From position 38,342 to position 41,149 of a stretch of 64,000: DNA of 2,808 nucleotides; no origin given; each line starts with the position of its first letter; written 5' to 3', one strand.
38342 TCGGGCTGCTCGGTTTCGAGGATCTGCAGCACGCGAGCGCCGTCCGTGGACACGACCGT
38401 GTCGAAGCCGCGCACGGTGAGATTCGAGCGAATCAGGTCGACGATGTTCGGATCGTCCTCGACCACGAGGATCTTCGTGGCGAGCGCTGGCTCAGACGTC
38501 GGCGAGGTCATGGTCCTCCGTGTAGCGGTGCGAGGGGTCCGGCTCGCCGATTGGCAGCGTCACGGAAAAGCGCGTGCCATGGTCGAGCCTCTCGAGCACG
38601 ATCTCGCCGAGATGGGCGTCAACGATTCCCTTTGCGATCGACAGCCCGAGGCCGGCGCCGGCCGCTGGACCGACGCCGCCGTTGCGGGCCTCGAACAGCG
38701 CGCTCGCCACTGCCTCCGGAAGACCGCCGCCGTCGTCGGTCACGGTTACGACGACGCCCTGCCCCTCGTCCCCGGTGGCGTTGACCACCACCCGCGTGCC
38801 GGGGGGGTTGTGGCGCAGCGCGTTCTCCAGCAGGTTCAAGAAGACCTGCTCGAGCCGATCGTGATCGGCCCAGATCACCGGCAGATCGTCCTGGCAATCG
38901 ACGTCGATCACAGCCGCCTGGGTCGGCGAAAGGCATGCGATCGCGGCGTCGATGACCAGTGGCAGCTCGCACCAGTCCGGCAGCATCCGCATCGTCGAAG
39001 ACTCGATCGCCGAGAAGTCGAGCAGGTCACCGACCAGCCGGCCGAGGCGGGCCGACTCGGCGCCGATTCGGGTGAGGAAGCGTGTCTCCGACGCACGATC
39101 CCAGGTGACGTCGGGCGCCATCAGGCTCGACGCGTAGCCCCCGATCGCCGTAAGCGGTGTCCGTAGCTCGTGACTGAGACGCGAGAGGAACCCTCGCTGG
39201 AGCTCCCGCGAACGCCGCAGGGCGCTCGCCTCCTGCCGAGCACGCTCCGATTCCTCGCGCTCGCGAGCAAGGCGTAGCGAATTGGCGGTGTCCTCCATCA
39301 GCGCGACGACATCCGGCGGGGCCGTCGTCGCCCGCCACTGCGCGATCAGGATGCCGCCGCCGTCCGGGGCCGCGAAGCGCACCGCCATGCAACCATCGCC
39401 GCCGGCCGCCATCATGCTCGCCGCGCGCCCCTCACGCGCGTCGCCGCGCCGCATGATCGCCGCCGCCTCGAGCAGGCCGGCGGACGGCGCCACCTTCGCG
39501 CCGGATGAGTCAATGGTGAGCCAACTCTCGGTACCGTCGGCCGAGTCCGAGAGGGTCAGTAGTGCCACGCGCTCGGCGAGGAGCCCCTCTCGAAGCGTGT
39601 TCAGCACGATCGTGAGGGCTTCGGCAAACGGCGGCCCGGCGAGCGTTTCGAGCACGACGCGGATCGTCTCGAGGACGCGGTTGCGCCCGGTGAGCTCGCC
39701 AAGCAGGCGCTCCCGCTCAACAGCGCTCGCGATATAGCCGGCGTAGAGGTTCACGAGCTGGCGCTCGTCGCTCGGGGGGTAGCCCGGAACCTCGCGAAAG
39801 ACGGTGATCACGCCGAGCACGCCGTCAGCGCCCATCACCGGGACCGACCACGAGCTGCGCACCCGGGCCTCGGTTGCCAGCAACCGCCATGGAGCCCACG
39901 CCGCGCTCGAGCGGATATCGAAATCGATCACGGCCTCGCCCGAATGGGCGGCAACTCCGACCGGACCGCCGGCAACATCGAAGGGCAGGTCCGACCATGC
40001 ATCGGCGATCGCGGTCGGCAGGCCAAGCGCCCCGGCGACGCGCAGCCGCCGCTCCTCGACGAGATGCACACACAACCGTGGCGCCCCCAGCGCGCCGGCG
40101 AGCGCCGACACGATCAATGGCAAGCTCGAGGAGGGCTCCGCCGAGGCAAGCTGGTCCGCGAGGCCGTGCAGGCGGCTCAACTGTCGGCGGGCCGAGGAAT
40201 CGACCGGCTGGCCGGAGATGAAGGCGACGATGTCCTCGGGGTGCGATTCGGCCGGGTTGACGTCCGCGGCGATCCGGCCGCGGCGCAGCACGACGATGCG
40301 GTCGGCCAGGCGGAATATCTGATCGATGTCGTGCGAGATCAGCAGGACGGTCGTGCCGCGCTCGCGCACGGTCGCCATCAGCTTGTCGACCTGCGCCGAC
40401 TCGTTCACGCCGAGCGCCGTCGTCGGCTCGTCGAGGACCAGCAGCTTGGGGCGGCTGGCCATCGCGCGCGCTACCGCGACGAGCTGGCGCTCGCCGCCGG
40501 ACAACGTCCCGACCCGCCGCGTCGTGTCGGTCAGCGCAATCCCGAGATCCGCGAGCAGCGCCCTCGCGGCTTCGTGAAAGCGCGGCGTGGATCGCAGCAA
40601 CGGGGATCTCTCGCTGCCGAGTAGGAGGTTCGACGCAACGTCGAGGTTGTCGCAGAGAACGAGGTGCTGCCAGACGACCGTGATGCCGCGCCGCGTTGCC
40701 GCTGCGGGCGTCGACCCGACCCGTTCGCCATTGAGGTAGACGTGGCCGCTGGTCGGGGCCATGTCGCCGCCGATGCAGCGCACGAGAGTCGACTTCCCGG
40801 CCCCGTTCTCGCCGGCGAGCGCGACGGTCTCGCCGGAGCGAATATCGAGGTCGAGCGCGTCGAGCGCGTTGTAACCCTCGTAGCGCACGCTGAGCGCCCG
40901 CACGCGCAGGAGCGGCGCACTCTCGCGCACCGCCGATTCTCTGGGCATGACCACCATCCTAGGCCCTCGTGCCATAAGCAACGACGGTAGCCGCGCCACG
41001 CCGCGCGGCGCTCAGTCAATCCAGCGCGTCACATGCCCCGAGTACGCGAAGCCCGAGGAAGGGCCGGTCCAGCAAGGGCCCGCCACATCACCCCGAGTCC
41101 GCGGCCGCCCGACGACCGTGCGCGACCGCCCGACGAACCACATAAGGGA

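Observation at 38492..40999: Soluble histidine kinase whose input region is a complete ABC-transporter ATPase domain (NBD-GAF-GAF-HisKA-HATPase)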

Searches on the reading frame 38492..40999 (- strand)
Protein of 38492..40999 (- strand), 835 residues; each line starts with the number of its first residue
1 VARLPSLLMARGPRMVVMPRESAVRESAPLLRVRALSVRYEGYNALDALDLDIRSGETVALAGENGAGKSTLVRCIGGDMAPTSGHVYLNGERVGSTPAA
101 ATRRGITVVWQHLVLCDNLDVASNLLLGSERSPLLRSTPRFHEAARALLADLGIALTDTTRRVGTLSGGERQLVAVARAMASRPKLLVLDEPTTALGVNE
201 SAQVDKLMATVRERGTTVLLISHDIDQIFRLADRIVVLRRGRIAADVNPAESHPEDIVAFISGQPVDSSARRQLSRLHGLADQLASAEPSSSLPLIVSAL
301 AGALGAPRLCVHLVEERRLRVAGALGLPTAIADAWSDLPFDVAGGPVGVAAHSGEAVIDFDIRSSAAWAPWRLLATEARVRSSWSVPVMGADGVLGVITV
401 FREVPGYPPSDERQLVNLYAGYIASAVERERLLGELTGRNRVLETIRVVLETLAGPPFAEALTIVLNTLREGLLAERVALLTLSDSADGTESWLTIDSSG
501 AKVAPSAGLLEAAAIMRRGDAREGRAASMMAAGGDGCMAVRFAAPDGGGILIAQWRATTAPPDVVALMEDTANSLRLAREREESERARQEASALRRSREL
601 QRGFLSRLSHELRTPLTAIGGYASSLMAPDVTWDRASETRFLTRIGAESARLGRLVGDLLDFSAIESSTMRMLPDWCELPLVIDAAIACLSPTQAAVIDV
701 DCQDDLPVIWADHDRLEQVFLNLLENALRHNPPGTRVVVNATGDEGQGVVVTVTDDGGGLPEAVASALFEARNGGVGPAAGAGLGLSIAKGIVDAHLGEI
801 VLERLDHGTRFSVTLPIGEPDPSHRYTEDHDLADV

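Call 4: search_protein_families(library=pfam, proteins=[window:38492-40999:-], max_evalue=0.01)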
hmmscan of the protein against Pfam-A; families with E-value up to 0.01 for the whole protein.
window:38492-40999:- (835 aa): 13 families
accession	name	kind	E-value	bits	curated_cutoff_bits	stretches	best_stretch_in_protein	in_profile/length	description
PF00005.33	ABC_tran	-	2.7e-31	109.4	25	1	46-194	1-137/137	ABC transporter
PF02518.31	HATPase_c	-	1.8e-20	73.8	26.4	1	712-817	2-109/111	Histidine kinase-, DNA gyrase B-, and HSP90-like ATPase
PF13185.12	GAF_2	-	2.2e-14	54.3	28.6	1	294-428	9-136/136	GAF domain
PF00512.31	HisKA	-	3.6e-14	53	26.9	1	601-667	2-65/66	His Kinase A (phospho-acceptor) domain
PF01590.32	GAF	-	2.6e-11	44.6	22.4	1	293-427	6-133/133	GAF domain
PF13492.12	GAF_3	-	1.3e-05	26.1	27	1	297-429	10-129/129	GAF domain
PF02463.25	SMC_N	-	0.00013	21.9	40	0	162-236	133-209/220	RecF/RecN/SMC N terminal domain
PF13304.12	AAA_21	-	0.002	18.7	27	0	60-76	3-19/304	AAA domain, putative AbiEii toxin, Type IV TA system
PF13481.12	AAA_25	-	0.003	17.7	27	0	53-223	30-189/195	AAA domain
PF13555.12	AAA_29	-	0.0038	17.4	27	0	50-73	16-39/61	P-loop containing region of AAA domain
PF13581.12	HATPase_c_2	-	0.0053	17.2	27.4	0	720-796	40-112/127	Histidine kinase-like ATPase domain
PF13476.12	AAA_23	-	0.0061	17.6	27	1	38-76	2-39/201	AAA domain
PF03193.22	RsgA_GTPase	-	0.0061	16.8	30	0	35-80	86-130/174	RsgA GTPase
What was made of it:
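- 40205..40912 (-): Complete ABC nucleotide-binding domain (residues about 30-265), of the CUT2 NBD1 type. It has Walker A, Q-loop, LSGGERQ signature, Walker B with catalytic Glu, D-loop and H-loop. Pfam ABC_tran E 2.7e-31 (call 4).
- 39716..40123 (-): GAF domain 1 (residues 293-428). Pfam GAF_2 E 2.2e-14 and GAF E 2.6e-11 (call 4).
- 38999..39199 (-): HisKA/DHp domain with H-box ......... (residues 601-667). Pfam E 3.6e-14 (call 4).
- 38549..38866 (-): HATPase_c catalytic domain with N, G1 and G2 boxes (residues 712-817). Pfam E 1.8e-20 (call 4).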

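Call 5: search_protein_families(library=ncbifam, proteins=[window:38492-40999:-], max_evalue=0.01)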
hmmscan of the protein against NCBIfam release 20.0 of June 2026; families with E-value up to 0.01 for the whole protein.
window:38492-40999:- (835 aa): 264 families (the best 25 are shown)
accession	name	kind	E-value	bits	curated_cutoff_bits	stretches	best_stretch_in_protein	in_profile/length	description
NF041861.1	YtfR_transport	equivalog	4.2e-51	173.9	850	1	30-274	1-246/492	galactofuranose ABC transporter, ATP-binding protein YtfR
NF008442.0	PRK11288.1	equivalog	8.5e-47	159.6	689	1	26-263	3-242/504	L-arabinose ABC transporter ATP-binding protein AraG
NF047930.1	ABC_ATP_B6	equivalog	3.4e-45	154.6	670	1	31-251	3-222/510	putative B6 ABC transporter ATP-binding protein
NF010069.0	PRK13549.1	equivalog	2.4e-43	148.4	699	1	29-265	4-243/513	xylose ABC transporter ATP-binding protein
NF046044.1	PnpS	equivalog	1.1e-41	143.1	400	1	590-816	159-390/390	two-component system histidine kinase PnpS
NF040905.2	GguA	equivalog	6.8e-41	140.2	810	1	30-249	1-223/500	multiple monosaccharide ABC transporter ATP-binding protein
NF010068.0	PRK13548.1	equivalog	2.5e-40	138.2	261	1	29-254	4-232/261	heme ABC transporter ATP-binding protein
NF011967.0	PRK15439.1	equivalog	1.9e-39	135.5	586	1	25-271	6-246/510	autoinducer 2 ABC transporter ATP-binding protein LsrA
TIGR02315.1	ABC_phnC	equivalog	3.6e-39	134.6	266.1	1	30-252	1-233/243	phosphonate ABC transporter ATP-binding protein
NF008449.1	PRK11300.1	equivalog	4e-39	134.4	362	1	27-254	2-243/255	high-affinity branched-chain amino acid ABC transporter ATP-binding protein LivG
TIGR03873.1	F420-0_ABC_ATP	hypoth_equivalog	5e-39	134.1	372.4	1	31-261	2-233/256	putative F420-0 ABC transporter ATP-binding protein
TIGR02633.1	xylG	equivalog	7.6e-39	133.5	723.65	1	30-266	1-242/500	D-xylose ABC transporter ATP-binding protein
NF008215.0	PRK10982.1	equivalog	1.4e-38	132.8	828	1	23-266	6-250/506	galactose/methyl galactoside ABC transporter ATP-binding protein MglA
TIGR02142.1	modC_ABC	equivalog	2.2e-38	132.4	285.05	1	46-256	14-223/353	molybdenum ABC transporter ATP-binding protein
TIGR03265.1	PhnT2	equivalog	2.5e-38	132.2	457.7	1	29-255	3-225/353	putative 2-aminoethylphosphonate ABC transporter ATP-binding protein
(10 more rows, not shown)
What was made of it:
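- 40205..40912 (-): NCBIfam best matches are YtfR/AraG/XylG/RbsA positions 1-246 (call 5).
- On ABC transporter nucleotide-binding domain (PF00005), CUT2 single-NBD subgroup: Best NCBIfam matches are YtfR/AraG/XylG/RbsA positions 1-246 (call 5).
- Closest known: PhoR - PhoU - PstSCAB phosphate signalling. Same: The kinase core here is PhoR/PnpS-like (call 5).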
